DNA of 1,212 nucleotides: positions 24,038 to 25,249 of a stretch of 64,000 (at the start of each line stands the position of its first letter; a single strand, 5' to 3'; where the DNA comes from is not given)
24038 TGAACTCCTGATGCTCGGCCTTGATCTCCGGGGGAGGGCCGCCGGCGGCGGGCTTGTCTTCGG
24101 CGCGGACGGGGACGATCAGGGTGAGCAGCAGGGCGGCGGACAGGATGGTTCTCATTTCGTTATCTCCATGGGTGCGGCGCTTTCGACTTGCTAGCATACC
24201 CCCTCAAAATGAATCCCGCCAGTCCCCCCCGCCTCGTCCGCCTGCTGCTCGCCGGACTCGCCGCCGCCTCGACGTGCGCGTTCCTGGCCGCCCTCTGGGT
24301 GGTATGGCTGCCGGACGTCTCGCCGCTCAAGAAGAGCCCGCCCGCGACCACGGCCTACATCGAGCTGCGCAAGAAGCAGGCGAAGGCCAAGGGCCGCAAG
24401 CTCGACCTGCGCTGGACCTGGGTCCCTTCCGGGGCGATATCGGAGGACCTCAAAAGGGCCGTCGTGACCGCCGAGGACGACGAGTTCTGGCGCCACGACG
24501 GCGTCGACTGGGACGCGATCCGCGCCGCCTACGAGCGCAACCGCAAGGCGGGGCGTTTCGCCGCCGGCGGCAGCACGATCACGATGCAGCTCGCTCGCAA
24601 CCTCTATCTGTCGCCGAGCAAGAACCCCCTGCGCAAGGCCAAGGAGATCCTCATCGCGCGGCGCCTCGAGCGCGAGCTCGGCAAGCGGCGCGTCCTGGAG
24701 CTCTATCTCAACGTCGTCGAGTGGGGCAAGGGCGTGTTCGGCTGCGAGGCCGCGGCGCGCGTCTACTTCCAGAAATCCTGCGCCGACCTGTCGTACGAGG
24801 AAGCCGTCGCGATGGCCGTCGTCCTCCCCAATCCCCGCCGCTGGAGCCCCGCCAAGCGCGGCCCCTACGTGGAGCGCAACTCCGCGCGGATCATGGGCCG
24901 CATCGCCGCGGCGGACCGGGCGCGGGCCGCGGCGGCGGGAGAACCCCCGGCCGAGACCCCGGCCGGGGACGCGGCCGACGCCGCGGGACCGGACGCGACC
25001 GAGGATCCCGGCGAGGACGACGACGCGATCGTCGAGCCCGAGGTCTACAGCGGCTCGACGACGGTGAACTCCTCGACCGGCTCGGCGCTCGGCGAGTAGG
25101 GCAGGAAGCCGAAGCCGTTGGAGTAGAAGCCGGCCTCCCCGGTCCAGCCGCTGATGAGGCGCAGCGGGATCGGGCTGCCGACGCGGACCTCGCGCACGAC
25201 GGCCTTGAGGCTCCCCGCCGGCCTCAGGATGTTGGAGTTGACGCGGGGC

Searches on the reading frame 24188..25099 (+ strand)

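Call 23: search_protein_families(library=pfam, proteins=[window:24188-25099:+], max_evalue=0.01)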
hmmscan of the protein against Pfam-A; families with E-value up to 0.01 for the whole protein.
window:24188-25099:+ (303 aa): 1 family
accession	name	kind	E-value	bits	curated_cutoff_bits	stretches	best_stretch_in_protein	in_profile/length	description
PF00912.28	Transgly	-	1.6e-51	174.7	27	1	76-237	14-175/178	Transglycosylase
